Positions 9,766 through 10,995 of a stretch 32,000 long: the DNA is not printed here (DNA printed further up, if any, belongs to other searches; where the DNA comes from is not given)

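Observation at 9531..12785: An M23 endopeptidase-bactofilin pair joined in one co-directional unit to a chromosomal ParM-like actin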

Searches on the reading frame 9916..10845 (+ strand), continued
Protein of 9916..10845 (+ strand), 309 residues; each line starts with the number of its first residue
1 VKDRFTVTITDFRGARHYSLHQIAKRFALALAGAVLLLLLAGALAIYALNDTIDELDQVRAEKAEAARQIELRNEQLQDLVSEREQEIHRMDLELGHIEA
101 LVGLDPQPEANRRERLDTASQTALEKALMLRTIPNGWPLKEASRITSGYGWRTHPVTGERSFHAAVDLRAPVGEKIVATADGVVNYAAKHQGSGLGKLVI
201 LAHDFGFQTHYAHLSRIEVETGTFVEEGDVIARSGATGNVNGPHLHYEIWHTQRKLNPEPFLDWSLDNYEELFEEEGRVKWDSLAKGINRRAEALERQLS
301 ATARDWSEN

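Call 77: predict_structure(alignment_id=A7)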
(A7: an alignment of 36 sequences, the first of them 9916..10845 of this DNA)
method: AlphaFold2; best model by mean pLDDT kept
length: 309 residues; sequences in the alignment: 36
mean_pLDDT: 87.8   pTM: 0.69
mean pLDDT of the five models: 87.8, 85.7, 85.1, 84.4, 81.4
residues with pLDDT >= 90: 171; 70-90: 109; 50-70: 22; < 50: 7
segments of 3 or more residues with pLDDT < 50: 306-309
pLDDT, mean of each block of 10 residues (from residue 1): 58 68 84 94 94 91 92 92 88 86 85 84 86 94 92 90 95 97 97 94 96 98 97 95 95 94 88 84 84 75 50
secondary structure, 60 per line:
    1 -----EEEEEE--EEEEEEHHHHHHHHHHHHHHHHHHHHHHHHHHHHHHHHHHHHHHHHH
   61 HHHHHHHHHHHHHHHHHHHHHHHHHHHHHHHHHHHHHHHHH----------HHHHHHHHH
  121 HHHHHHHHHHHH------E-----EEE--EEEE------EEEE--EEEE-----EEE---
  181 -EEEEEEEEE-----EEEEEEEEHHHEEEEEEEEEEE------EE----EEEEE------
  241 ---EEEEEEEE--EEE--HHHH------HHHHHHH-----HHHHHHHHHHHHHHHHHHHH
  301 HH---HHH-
elements in order: E6-11 E14-19 H20-101 H112-132 E145-147 E150-153 E160-163 E166-169 E175-177 E182-190 E196-203 E207-217 E230-234 E244-251 E254-256 H259-262 H269-275 H281-302

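Call 84: search_solved_structures(query=window:9916-10845:+, max_evalue=1e-8)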
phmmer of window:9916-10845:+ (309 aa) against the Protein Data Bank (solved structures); distinct sequences matched with E-value up to 1e-8: 27.
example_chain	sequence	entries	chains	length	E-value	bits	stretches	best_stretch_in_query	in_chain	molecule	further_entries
5j1l_A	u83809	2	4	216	3.8e-43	151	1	119-302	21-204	ToxR-activated gene (TagE)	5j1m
5j1k_A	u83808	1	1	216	1.5e-30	109.6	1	123-284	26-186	ToxR-activated gene (TagE)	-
5j1l_B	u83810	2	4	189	1.8e-30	109.4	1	124-284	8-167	ToxR-activated gene (TagE)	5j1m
2gu1_A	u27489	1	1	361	1.7e-20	76.6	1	134-254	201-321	Zinc peptidase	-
6muk_A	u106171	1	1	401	7.2e-19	71.3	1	143-258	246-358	Peptidase M23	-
3slu_A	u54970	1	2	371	7.4e-19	71.2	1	143-258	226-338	M23 peptidase domain protein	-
6jmx_A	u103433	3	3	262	3.2e-18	69.1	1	142-262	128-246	Peptidase M23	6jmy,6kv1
6ue4_A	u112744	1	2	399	1.9e-17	66.6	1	136-257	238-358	ShyA endopeptidase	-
6u2a_A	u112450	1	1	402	1.9e-17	66.6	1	136-257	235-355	ShyA endopeptidase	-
6jn7_A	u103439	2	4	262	7.8e-17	64.6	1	142-262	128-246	Peptidase M23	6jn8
6jmz_A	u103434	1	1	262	8e-17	64.5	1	142-262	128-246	Peptidase M23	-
6jn0_A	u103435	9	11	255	8.9e-17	64.4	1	142-262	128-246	Peptidase M23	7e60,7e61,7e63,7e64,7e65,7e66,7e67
6jn1_A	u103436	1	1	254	9e-17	64.4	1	142-262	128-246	Peptidase M23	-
5kvp_A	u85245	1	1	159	4.4e-16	62.1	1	162-250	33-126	Zoocin A endopeptidase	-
7qrl_C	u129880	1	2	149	3.2e-15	59.3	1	136-252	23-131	DipM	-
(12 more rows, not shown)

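Call 85: fold_search(model_id=the predicted structure, library=pdb)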
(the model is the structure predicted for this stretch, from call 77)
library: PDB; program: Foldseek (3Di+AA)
matches with E <= 10: 576; with E <= 0.001: 67
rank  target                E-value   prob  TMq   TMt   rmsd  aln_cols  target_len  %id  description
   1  5j1l_C                4.0e-18  1.00  0.49  0.92   1.5       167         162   38  Crystal structure of Csd1-Csd2 dimer I (released 2016-10-19)
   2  5j1m_C                7.9e-18  1.00  0.49  0.93   1.4       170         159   38  Crystal structure of Csd1-Csd2 dimer II (released 2016-10-19)
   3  5j1l_B                3.9e-16  1.00  0.50  0.83   2.8       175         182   32  Crystal structure of Csd1-Csd2 dimer I (released 2016-10-19)
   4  5j1l_A                4.1e-16  1.00  0.47  0.89   5.6       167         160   38  Crystal structure of Csd1-Csd2 dimer I (released 2016-10-19)
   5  5j1l_D                7.3e-16  1.00  0.49  0.83   2.9       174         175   32  Crystal structure of Csd1-Csd2 dimer I (released 2016-10-19)
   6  5j1k                  9.7e-16  1.00  0.51  0.85   2.5       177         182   32  Crystal structure of Csd2-Csd2 dimer (released 2016-10-19)
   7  5j1m_A                1.2e-15  1.00  0.47  0.85   4.0       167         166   38  Crystal structure of Csd1-Csd2 dimer II (released 2016-10-19)
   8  5j1m_D                1.6e-15  1.00  0.50  0.85   2.7       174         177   32  Crystal structure of Csd1-Csd2 dimer II (released 2016-10-19)
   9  5j1m_B                3.9e-15  1.00  0.51  0.87   2.5       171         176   33  Crystal structure of Csd1-Csd2 dimer II (released 2016-10-19)
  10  6u2a                  3.2e-13  1.00  0.38  0.33   7.5       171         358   30  ShyA endopeptidase from Vibrio cholera (open form) (released 2020-05-27)
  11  6ue4_B                5.4e-13  1.00  0.39  0.34   6.2       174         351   32  ShyA Endopeptidase from Vibrio cholerae (Closed form) (released 2020-05-27)
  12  2gu1                  6.7e-13  1.00  0.38  0.36   2.5       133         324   35  Crystal structure of a zinc containing peptidase from vibrio cholerae (released 2006-07-04)
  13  6ue4_A                7.6e-13  1.00  0.40  0.35   5.8       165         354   29  ShyA Endopeptidase from Vibrio cholerae (Closed form) (released 2020-05-27)
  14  3slu_A                1.4e-12  1.00  0.37  0.33   7.8       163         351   31  Crystal structure of NMB0315 (released 2012-02-01)
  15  3slu_B                1.6e-12  1.00  0.37  0.33   7.1       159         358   32  Crystal structure of NMB0315 (released 2012-02-01)
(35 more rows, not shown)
